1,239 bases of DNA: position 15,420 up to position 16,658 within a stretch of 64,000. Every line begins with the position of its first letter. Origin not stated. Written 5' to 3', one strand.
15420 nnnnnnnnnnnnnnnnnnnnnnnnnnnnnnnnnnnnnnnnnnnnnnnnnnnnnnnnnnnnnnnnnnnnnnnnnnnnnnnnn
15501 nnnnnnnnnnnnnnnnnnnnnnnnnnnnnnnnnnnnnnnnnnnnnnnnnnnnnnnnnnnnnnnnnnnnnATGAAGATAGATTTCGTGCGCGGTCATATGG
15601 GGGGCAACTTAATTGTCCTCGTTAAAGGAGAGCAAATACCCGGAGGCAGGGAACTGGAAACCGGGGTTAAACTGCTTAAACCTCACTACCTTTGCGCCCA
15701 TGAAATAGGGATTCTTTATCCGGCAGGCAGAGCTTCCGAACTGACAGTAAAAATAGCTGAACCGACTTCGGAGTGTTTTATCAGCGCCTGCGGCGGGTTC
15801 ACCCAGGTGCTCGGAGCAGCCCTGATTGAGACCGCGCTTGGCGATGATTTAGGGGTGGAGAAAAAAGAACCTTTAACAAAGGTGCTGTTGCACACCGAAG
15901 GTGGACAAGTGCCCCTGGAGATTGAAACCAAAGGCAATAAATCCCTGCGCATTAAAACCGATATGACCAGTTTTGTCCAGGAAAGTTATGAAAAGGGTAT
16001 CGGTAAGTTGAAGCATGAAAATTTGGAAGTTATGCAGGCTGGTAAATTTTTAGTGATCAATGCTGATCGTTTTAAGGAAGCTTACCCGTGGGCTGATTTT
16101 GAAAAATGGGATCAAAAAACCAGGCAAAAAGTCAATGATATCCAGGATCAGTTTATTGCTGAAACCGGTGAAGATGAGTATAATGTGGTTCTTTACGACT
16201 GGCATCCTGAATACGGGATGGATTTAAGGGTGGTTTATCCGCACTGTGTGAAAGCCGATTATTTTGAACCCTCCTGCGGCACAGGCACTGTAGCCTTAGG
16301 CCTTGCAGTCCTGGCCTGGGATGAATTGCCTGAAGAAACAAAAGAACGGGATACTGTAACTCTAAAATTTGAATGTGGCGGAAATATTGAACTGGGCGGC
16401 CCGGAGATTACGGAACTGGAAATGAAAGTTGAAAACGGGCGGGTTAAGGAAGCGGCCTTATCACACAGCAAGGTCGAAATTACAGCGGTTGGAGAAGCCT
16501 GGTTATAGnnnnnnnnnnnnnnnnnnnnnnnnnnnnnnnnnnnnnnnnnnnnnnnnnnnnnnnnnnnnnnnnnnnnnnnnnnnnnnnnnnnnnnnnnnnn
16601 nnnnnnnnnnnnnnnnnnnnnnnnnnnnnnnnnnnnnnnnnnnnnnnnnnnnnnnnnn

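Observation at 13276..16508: serA apparently co-transcribed with a glutaredoxin-like protein, a rubredoxin-fused FTR-catalytic-subunit homolog and a proline-racemase-fold enzyme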

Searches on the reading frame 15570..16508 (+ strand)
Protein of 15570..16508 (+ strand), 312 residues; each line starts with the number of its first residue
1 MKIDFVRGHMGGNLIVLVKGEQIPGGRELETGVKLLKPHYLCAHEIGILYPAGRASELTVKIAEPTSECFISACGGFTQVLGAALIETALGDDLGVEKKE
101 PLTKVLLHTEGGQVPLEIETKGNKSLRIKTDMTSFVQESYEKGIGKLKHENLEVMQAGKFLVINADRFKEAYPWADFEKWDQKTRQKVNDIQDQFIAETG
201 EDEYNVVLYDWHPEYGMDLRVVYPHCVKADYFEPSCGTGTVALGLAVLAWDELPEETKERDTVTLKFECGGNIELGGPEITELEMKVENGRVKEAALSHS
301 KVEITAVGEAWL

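Call 7: search_protein_families(library=pfam, proteins=[window:15570-16508:+], max_evalue=0.01)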
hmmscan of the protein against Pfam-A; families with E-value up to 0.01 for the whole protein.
window:15570-16508:+ (312 aa): 0 families

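Call 12: find_encoding_contigs(protein=window:15570-16508:+, flank=10000, max_places=6)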
Protein window:15570-16508:+ (312 aa): no gene with exactly this product is on record in the collection.

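Call 13: find_homologous_proteins(query=window:15570-16505:+, max_evalue=0.001)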
Query window:15570-16505:+ (312 aa): 133 proteins with E <= 0.001 among 4091 candidates; the best 120 are listed.
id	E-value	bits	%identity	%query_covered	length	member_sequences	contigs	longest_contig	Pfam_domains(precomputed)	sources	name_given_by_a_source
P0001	4.3e-209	711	100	100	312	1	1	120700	-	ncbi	ncbi:MAG: hypothetical protein R6U91_07335 [Bacillota bacterium]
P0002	1.5e-172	591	82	100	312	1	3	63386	-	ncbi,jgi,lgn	-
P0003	1.1e-164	565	79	100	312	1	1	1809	PF05544.17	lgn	-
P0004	2.0e-147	509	72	100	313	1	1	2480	PF05544.17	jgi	-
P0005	2.6e-146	505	73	100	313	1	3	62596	PF05544.17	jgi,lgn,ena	-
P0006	8.3e-136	471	66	100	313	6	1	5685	-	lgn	-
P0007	1.1e-133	464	67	100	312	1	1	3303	-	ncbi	-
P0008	1.2e-132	460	67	100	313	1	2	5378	-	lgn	-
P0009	6.7e-132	458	66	100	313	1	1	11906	-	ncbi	-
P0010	1.9e-127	443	66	100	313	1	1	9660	-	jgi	-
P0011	2.6e-124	433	63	100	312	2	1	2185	-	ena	-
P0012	5.1e-120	419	61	100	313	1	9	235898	-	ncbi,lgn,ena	-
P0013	1.2e-119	417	59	100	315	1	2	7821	-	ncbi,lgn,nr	ncbi:MAG TPA: hypothetical protein VLH18_02320 [Candidatus Limnocylindrales bacterium]|nr:hypothetic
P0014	1.9e-119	417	61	100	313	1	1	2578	-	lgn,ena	-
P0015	3.1e-119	416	61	100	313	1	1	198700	-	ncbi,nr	ncbi:MAG: hypothetical protein SCJ97_02565 [Bacillota bacterium]|nr:hypothetical protein [Bacillota 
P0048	2.7e-112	393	55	100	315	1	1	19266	PF05544.17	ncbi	ncbi:MAG: hypothetical protein AB1767_12090 [Bacillota bacterium]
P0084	1.3e-96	342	49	100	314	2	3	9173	PF05544.17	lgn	-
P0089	4.8e-93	330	49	100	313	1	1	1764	PF05544.17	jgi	jgi:hypothetical protein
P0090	2.4e-91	324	47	97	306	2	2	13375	PF05544.17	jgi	-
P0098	2.1e-79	285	44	100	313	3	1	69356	PF05544.17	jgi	jgi:proline racemase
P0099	8.5e-79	283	44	99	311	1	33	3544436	-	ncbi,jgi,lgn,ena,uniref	ncbi:conserved hypothetical protein [anaerobic digester metagenome]|jgi:diaminopimelate epimerase|un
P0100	2.4e-75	272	43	100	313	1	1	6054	PF05544.17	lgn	-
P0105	6.4e-68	248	42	100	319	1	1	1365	PF05544.17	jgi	-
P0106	1.0e-67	247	42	100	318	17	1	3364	PF05544.17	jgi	-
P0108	3.0e-67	245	42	99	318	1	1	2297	PF05544.17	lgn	-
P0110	1.2e-64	237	40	100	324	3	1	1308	PF05544.17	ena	-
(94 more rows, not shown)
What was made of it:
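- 15570..16508 (+): 312-aa protein of an undescribed family with the DapF/proline-racemase fold. Invariant catalytic-type Cys74 (SACGG) and Cys236 (EPSCGTG), and an N-terminal GHMGGN motif. 133 homologues found (call 13).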

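Call 14: find_encoding_contigs(protein=P0001, flank=10000, max_places=3)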
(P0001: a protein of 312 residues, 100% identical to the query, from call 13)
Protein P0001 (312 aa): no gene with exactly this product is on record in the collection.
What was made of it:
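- Tried and rejected: Exact look-ups of the window's 312-aa protein returned nothing (calls 12, 14).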

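Call 15: find_encoding_contigs(protein=P0099, flank=8000, max_places=4)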
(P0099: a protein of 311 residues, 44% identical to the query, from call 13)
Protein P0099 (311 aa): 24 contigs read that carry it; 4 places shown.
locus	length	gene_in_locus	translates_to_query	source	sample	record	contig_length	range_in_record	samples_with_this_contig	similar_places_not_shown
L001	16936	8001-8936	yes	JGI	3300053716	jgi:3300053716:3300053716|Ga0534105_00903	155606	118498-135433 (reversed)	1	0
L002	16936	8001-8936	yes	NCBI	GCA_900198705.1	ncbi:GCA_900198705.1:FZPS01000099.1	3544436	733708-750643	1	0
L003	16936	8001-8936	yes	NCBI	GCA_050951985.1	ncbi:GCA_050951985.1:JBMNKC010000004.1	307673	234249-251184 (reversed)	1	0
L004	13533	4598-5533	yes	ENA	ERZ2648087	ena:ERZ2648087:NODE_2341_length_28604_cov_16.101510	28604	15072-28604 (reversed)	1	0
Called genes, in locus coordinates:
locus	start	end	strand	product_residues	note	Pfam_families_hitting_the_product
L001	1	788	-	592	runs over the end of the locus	PF00501:AMP-binding, PF23024:AMP-dom_DIP2-like (weak)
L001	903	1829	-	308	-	PF00696:AA_kinase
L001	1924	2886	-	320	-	PF02729:OTCace_N, PF00185:OTCace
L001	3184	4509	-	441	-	PF02274:ADI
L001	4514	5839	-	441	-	PF00324:AA_permease, PF03845:Spore_permease, PF13520:AA_permease_2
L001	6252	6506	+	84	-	PF06782:UPF0236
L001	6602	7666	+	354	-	PF06782:UPF0236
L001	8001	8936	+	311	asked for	-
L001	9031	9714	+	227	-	PF08348:PAS_6, PF13309:HTH_22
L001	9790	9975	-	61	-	PF00037:Fer4 (faint), PF13370:Fer4_13, PF13459:Fer4_15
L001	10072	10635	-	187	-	PF01613:Flavin_Reduct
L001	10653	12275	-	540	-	PF00474:SSF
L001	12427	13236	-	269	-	PF06018:CodY, PF08222:HTH_CodY, PF13545:HTH_Crp_2 (faint)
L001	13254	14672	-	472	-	PF00004:AAA (weak), PF07728:AAA_5 (weak), PF07724:AAA_2, PF00004:AAA (weak)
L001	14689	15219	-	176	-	PF00227:Proteasome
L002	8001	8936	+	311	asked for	-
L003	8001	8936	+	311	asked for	-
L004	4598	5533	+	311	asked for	-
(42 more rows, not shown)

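Call 17: find_related_loci(query=A1, collection=genome_contigs, flank=8000)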
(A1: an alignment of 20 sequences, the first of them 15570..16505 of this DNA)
Query A1 (312 aa) in genome_contigs; peptide patterns used: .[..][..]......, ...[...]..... (x = any residue, [..] = any of these).
141 stretches matched a pattern; 133 encode a relative of the query (tblastn E <= 1e-3); the best 80 are kept; 80 distinct loci.
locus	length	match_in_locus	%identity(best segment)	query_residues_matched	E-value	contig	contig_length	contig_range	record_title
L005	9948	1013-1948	82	1-312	3e-176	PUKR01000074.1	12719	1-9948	MAG: Syntrophomonadaceae bacterium isolate B1Sed10_74m B1-Sed10-C6426, whole genome shotgun sequence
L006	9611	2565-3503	65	1-312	2e-135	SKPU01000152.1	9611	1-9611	MAG: Syntrophomonadaceae bacterium isolate CSSed162cmA_393 CSSed16-2cmA-27174, whole genome shotgun sequence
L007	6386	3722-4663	59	1-312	2e-125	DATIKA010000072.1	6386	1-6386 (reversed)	MAG TPA_asm: Candidatus Limnocylindrales bacterium isolate SMAG_U15705 k141_99690, whole genome shotgun sequence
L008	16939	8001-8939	61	1-312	6e-125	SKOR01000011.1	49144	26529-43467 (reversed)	MAG: Syntrophomonadaceae bacterium isolate CSSed162cmA_337 CSSed16-2cmA-553, whole genome shotgun sequence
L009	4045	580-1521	61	1-310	9e-127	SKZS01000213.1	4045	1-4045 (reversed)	MAG: Syntrophomonadaceae bacterium isolate CSSed162cmB_344 CSSed16-2cmB-125284, whole genome shotgun sequence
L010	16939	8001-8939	61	1-312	3e-123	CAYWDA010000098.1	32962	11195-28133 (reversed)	MAG TPA_asm: uncultured Syntrophomonadaceae bacterium isolate SRP067234_co1_27 genome assembly, contig: k99_1047222, who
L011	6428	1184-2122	62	1-312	9e-123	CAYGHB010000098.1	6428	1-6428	MAG TPA_asm: uncultured Syntrophomonadaceae bacterium isolate ERP113451_co2_179 genome assembly, contig: NODE_9603_lengt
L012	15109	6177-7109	60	1-310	8e-122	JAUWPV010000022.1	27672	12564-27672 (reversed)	MAG: Bacillota bacterium isolate CSMAG_2485 CSMAG_2485_k141_864694_length_27672_cov_27.5606, whole genome shotgun sequen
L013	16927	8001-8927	62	1-308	8e-122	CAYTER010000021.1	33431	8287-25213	MAG TPA_asm: uncultured Syntrophomonadaceae bacterium isolate binchicken_co168_36 genome assembly, contig: NODE_2288_len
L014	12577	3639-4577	60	1-312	5e-121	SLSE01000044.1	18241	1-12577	MAG: Syntrophomonadaceae bacterium isolate CSSed165cm_595 CSSed16-5cm-7964, whole genome shotgun sequence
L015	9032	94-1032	61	1-312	3e-120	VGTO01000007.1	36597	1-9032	MAG: Bacillota bacterium isolate K_DeepCast_150m_m2_056 K_DeepCast_150m_m2_056_Ga0194126_10001701, whole genome shotgun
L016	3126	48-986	58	1-312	3e-123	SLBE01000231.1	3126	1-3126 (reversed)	MAG: Syntrophomonadaceae bacterium isolate CSSed162cmB_433 CSSed16-2cmB-189728, whole genome shotgun sequence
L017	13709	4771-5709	55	1-312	6e-119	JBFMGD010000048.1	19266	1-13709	MAG: Bacillota bacterium isolate MAG288 MAG288_48, whole genome shotgun sequence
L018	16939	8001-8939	58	1-312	2e-118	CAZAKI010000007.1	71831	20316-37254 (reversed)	MAG TPA_asm: uncultured Syntrophomonadaceae bacterium isolate binchicken_co334_126 genome assembly, contig: NODE_512_len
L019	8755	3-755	72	63-312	8e-118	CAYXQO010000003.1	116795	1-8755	MAG TPA_asm: uncultured Syntrophomonadaceae bacterium isolate binchicken_co32_351 genome assembly, contig: NODE_65_lengt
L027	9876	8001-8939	56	1-312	5e-115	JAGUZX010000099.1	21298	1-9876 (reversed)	MAG: Desulfovibrio sp. isolate DeMMO6_25 c_000000032686, whole genome shotgun sequence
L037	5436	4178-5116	51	1-312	2e-100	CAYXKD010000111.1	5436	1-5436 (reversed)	MAG TPA_asm: uncultured Syntrophomonadaceae bacterium isolate binchicken_co39_259 genome assembly, contig: NODE_31858_le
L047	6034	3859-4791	44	1-312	5e-85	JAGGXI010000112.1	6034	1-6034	MAG: Candidatus Aerophobetes bacterium isolate AUK148 PB_MBMC_102_c_000000000005, whole genome shotgun sequence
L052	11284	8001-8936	42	3-312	3e-75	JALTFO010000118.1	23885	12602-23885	MAG: Candidatus Bipolaricaulota bacterium isolate S014_metabat2_scaf2bin.116 S014_NODE_300_length_23885_cov_3.375705, wh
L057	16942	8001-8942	38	3-312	3e-71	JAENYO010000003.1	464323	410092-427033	MAG: Acetomicrobium hydrogeniformans isolate B5_bin.13 B5_bin13_NODE_6_length_464323_cov_27.497209, whole genome shotgun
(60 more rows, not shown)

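Call 27: search_protein_families(library=ncbifam, proteins=[window:15570-16505:+], max_evalue=0.01)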
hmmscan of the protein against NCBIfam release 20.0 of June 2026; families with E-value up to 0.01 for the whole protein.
window:15570-16505:+ (312 aa): 0 families
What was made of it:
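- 15570..16508 (+): No Pfam or NCBIfam hit (calls 7, 27).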

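Call 30: search_solved_structures(query=A1, max_evalue=10, show_alignments=2)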
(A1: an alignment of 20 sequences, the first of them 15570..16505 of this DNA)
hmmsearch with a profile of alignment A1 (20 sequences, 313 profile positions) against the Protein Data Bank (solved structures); distinct sequences matched with E-value up to 10: 14.
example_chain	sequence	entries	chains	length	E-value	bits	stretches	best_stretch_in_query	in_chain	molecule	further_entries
6r76_A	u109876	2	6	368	0.00017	24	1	67-137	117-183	Proline racemase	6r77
9cr1_A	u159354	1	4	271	0.00054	22.4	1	179-260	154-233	Histidine racemase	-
6j7c_A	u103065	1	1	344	0.0029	20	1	69-257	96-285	Proline racemase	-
7pb3_AAA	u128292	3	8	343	0.0041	19.5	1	83-257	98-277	Proline racemase A (AsProR)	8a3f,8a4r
9cr6_A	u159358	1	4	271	0.04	16.3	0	3-52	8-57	Histidine racemase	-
4q2h_A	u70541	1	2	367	0.051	15.9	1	86-144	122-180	Proline racemase protein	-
4k8l_A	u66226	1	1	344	0.099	15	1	86-169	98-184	Proline racemase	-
4lb0_A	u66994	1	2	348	0.11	14.9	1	86-140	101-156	Uncharacterized protein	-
4k7g_B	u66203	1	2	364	0.2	14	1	86-140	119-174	3-hydroxyproline dehydratse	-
1tm0_A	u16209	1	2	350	0.27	13.6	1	86-139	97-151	PROLINE RACEMASE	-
5h2g_A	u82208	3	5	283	0.44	12.9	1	235-270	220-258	Diaminopimelate epimerase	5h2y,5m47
6pmi_F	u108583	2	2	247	0.66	12.3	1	68-111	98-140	RNA polymerase sigma factor FliA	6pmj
8adn_H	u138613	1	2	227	0.67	12.3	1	215-286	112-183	Proteasome subunit beta type-2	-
3fve_A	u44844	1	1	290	3.7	9.8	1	234-250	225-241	Diaminopimelate epimerase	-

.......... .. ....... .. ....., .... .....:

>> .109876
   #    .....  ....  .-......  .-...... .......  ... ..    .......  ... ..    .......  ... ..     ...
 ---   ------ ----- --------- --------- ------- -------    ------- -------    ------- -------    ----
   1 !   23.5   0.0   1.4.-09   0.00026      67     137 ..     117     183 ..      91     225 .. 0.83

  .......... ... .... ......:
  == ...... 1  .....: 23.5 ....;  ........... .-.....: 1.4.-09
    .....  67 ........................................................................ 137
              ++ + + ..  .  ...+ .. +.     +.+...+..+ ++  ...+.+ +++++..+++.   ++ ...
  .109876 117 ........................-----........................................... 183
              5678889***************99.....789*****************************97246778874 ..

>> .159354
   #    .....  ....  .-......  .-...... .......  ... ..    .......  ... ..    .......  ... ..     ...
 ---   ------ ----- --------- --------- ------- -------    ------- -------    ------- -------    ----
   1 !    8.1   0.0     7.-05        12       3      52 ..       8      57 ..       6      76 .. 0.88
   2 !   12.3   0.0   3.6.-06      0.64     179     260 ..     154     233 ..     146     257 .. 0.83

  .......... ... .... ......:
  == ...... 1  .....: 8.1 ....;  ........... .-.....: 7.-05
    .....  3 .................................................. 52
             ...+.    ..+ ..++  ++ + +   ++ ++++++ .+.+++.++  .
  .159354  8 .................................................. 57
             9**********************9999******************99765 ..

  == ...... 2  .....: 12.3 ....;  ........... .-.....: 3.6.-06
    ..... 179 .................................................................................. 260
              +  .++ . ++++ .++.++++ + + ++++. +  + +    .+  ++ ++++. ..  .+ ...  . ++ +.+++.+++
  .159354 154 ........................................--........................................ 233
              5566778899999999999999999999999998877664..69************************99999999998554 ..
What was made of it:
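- On Proline racemase family (PF05544) / DapF-fold two-Cys racemases: The family profile against PDB proline racemases gives E = 1.7e-4 (call 30).
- Closest known: PLP-independent two-base racemases/epimerases of the DapF fold. Same: C74 aligns with the Cys of the MCGH motif in the proline-racemase-family protein 6r76, and C236 with the conserved Cys of the SC-x-SG motif in HisR (call 30).
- Tried and rejected: The family profile matches DapF only at E = 0.44 (call 30), and the rest of the genome cannot be searched.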

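Call 38: search_protein_families(library=pfam, proteins=[L047:2157-3314:+, L037:2175-3050:+, L017:5879-7387:+, L037:3192-4004:+, L052:7148-7984:+, L017:2236-3882:-, L052:8965-9681:+, L057:11254-11904:+, L009:1609-2142:+, L009:2150-2623:+], max_evalue=0.0001)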
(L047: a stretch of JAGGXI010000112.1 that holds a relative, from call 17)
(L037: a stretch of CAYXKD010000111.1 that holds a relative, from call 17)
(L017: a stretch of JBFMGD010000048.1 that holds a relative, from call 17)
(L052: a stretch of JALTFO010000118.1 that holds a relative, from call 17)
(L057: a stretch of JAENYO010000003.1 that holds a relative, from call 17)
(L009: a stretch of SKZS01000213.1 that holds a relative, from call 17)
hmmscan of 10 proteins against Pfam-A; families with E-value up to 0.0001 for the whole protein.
L047:2157-3314:+ (385 aa): 11 families
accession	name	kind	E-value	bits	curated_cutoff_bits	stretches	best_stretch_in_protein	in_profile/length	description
PF16653.10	Sacchrp_dh_C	-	8.9e-49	167.4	31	1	127-374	1-263/265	Saccharopine dehydrogenase C-terminal domain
PF03435.24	Sacchrp_dh_NADP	-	2.2e-18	67.3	25.1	1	6-123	1-129/129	Saccharopine dehydrogenase NADP binding domain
PF01262.27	AlaDh_PNT_C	-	3.6e-08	33.5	23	1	4-76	29-100/214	Alanine dehydrogenase/PNT, C-terminal domain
PF01118.30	Semialdhyde_dh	-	8.5e-07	29.8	26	1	5-104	1-102/121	Semialdehyde dehydrogenase, NAD binding domain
PF01488.26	Shikimate_DH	-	2.1e-06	28.3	24.3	1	3-76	12-83/138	Shikimate / quinate 5-dehydrogenase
PF02254.24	TrkA_N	-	5.8e-06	27.1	23.8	1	6-73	1-67/116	TrkA-N domain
PF01408.29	GFO_IDH_MocA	-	5.9e-06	27.4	24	1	5-96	2-90/120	Oxidoreductase family, NAD-binding Rossmann fold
PF13460.12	NAD_binding_10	-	9.9e-06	26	27.2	1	12-76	4-68/184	NAD(P)H-binding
PF03807.23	F420_oxidored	-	7.7e-05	23.7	21.6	0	5-99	1-92/94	NADP oxidoreductase coenzyme F420-dependent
PF03446.21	NAD_binding_2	-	8.1e-05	23.1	21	0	6-127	2-118/161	NAD binding domain of 6-phosphogluconate dehydrogenase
PF03721.20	UDPG_MGDP_dh_N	-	9.6e-05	22.5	27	0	5-46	2-42/187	UDP-glucose/GDP-mannose dehydrogenase family, NAD binding domain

L037:2175-3050:+ (291 aa): 2 families
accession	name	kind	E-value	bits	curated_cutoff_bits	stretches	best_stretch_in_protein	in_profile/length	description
PF02274.22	ADI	-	2.8e-28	99.4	22.8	2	77-207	122-261/377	Arginine deiminase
PF19420.4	DDAH_eukar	-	1.5e-14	54.4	23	1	44-288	24-290/291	N,N dimethylarginine dimethylhydrolase, eukaryotic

L017:5879-7387:+ (502 aa): 8 families
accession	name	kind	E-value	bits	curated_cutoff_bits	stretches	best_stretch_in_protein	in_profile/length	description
PF01476.26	LysM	-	4.3e-82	270.3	20.9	5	59-103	1-43/43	LysM domain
PF23473.1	LysM3_LYK4_5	-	1.7e-38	130.9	29.3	4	252-296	5-47/48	LYK4/5 LysM3 domain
PF23462.1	LysM3_NFP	-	3.8e-14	53.4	28.1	0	62-87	8-33/48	NFP LysM3 domain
PF23446.1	LysM1_NFP_LYK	-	1.2e-13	52.1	36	0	258-297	16-55/60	NFP/LYK LysM1 domain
PF23577.1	LysM_RLK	-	1.1e-09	38.6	27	0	252-275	3-25/44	LysM domain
PF13613.12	HTH_Tnp_4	-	6.8e-07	29.2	27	0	193-207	19-33/53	Helix-turn-helix of DDE superfamily endonuclease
PF12844.13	HTH_19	-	2.1e-05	24.8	30.2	0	129-149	41-61/64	Helix-turn-helix domain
PF20589.3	DUF6790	-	8.5e-05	22.9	27.1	0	316-357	100-141/158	Family of unknown function (DUF6790)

L037:3192-4004:+ (270 aa): 1 family
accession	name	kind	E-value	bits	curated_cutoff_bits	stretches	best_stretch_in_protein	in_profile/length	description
PF01182.26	Glucosamine_iso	-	4.4e-21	76.2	27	1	34-249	9-220/225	Glucosamine-6-phosphate isomerases/6-phosphogluconolactonase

L052:7148-7984:+ (278 aa): 2 families
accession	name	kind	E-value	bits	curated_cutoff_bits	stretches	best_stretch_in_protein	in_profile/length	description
PF00528.27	BPD_transp_1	-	9e-34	117.2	26.4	1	91-274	1-183/184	Binding-protein-dependent transport system inner membrane component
PF12911.12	OppC_N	-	1.8e-05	25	23.9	1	8-50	11-53/53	N-terminal TM domain of oligopeptide transport permease C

L017:2236-3882:- (548 aa): 1 family
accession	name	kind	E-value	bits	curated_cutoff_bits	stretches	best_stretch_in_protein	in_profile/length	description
PF03323.18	GerA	-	4.6e-178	592.9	27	1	55-517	3-465/466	Bacillus/Clostridium GerA spore germination protein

L052:8965-9681:+ (238 aa): 1 family
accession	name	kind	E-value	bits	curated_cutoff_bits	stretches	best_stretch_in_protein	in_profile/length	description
PF01177.27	Asp_Glu_race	-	4.3e-11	43.4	31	1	65-228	54-205/211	Asp/Glu/Hydantoin racemase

L057:11254-11904:+ (216 aa): 3 families
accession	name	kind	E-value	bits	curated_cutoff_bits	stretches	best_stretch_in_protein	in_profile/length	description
PF07729.17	FCD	-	3.8e-23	82.7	24.3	1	81-206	2-124/125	FCD domain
PF00392.27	GntR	-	8.9e-15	54.6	27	1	10-70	3-64/64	Bacterial regulatory proteins, gntR family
PF01047.28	MarR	-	8.2e-05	22.9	24.6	0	35-66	22-53/59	MarR family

L009:1609-2142:+ (177 aa): 2 families
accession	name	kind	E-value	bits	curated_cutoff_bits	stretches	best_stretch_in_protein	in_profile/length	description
PF04542.20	Sigma70_r2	-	1.3e-20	73.4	24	1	22-88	1-69/71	Sigma-70 region 2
PF08281.18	Sigma70_r4_2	-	4.9e-11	42.5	25.7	1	118-167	3-52/54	Sigma-70, region 4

L009:2150-2623:+ (157 aa): 0 families
